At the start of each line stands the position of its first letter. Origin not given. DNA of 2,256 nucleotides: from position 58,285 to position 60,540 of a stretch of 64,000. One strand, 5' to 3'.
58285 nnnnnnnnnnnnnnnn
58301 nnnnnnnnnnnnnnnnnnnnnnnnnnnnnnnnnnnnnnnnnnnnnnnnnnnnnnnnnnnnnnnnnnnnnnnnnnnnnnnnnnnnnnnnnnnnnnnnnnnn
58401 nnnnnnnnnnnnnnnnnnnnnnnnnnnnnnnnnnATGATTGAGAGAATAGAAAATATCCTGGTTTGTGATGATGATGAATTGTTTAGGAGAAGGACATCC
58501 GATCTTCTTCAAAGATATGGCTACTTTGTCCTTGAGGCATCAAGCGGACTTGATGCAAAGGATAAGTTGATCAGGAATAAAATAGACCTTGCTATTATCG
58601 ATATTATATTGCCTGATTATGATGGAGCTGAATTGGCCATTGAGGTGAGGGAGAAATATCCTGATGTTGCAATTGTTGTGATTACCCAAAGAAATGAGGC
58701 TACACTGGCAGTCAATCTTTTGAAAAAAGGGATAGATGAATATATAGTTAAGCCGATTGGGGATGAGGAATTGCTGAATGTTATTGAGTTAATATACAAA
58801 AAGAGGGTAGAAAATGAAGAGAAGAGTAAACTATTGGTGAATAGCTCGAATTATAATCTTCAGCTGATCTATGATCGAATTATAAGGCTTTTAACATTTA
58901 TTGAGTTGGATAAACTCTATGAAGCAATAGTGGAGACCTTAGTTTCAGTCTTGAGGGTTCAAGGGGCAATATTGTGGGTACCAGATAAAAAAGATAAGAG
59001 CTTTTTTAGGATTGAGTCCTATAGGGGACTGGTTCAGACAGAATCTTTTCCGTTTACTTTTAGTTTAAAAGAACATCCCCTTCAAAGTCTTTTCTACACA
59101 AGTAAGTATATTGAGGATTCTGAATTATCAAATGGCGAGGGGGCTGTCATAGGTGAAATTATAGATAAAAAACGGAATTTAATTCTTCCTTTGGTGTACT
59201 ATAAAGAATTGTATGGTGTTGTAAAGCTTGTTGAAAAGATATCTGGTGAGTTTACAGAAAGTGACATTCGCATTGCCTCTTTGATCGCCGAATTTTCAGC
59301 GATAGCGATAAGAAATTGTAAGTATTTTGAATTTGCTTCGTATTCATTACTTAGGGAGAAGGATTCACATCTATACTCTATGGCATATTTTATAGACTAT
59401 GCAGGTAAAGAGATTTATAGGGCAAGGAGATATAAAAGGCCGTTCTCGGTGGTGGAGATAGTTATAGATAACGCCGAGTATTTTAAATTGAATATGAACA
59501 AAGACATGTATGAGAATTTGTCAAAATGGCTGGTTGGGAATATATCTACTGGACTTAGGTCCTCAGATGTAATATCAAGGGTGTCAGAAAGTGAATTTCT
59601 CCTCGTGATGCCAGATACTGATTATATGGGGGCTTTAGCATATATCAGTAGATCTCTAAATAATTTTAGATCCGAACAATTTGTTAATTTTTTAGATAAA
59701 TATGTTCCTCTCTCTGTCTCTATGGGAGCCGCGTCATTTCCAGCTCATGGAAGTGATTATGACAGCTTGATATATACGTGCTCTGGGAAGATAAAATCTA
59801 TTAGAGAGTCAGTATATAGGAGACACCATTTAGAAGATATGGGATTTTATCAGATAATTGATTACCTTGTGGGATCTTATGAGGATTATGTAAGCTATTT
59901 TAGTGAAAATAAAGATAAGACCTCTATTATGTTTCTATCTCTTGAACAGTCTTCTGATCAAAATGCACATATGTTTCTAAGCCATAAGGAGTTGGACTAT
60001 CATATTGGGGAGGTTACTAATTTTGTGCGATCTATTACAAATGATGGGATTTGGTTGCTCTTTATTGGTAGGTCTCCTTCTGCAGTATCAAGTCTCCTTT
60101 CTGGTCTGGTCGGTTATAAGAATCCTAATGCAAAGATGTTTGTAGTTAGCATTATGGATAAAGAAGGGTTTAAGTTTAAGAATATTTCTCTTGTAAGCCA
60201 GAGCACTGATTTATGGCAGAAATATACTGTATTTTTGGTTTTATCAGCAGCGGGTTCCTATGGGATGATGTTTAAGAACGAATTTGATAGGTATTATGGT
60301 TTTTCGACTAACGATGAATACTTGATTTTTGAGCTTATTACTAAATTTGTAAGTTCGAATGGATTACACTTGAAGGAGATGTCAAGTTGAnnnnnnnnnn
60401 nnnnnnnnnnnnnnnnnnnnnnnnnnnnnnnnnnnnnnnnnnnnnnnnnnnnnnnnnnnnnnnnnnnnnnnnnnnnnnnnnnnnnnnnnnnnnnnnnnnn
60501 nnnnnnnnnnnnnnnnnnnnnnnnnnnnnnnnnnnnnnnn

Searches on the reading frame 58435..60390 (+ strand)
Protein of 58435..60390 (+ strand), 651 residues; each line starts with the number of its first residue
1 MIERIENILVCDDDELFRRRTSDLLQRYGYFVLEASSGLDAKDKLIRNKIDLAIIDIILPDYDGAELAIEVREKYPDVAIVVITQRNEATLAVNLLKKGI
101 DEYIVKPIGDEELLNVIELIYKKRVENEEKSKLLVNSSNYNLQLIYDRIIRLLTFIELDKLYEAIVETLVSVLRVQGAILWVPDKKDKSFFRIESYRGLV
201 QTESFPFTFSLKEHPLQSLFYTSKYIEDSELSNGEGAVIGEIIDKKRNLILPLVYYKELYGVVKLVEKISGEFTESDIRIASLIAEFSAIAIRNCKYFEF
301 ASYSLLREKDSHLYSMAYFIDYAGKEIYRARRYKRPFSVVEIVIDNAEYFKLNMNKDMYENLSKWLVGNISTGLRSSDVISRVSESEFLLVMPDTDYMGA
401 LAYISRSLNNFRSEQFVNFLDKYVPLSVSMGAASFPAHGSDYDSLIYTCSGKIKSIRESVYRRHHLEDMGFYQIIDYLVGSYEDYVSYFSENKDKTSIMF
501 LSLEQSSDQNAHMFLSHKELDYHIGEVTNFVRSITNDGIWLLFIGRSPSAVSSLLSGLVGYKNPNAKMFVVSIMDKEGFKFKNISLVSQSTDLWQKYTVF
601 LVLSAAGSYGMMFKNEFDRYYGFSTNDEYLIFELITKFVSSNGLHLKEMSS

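Call 19: search_protein_families(library=pfam, proteins=[window:58435-60390:+], max_evalue=0.001)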
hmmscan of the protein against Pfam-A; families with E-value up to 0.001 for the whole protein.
window:58435-60390:+ (651 aa): 5 families
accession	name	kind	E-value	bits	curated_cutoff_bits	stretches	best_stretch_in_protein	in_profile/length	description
PF00072.30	Response_reg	-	4.6e-24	85.2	30.2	1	8-117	1-110/111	Response regulator receiver domain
PF00990.26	GGDEF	-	8.1e-08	32.6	23.8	1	312-447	8-145/161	Diguanylate cyclase, GGDEF domain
PF13185.12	GAF_2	-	3.7e-07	30.9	28.6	1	157-292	3-135/136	GAF domain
PF13492.12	GAF_3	-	1.1e-05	26.3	27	1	157-294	1-129/129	GAF domain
PF01590.32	GAF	-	0.0001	23.3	22.4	0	157-292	1-133/133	GAF domain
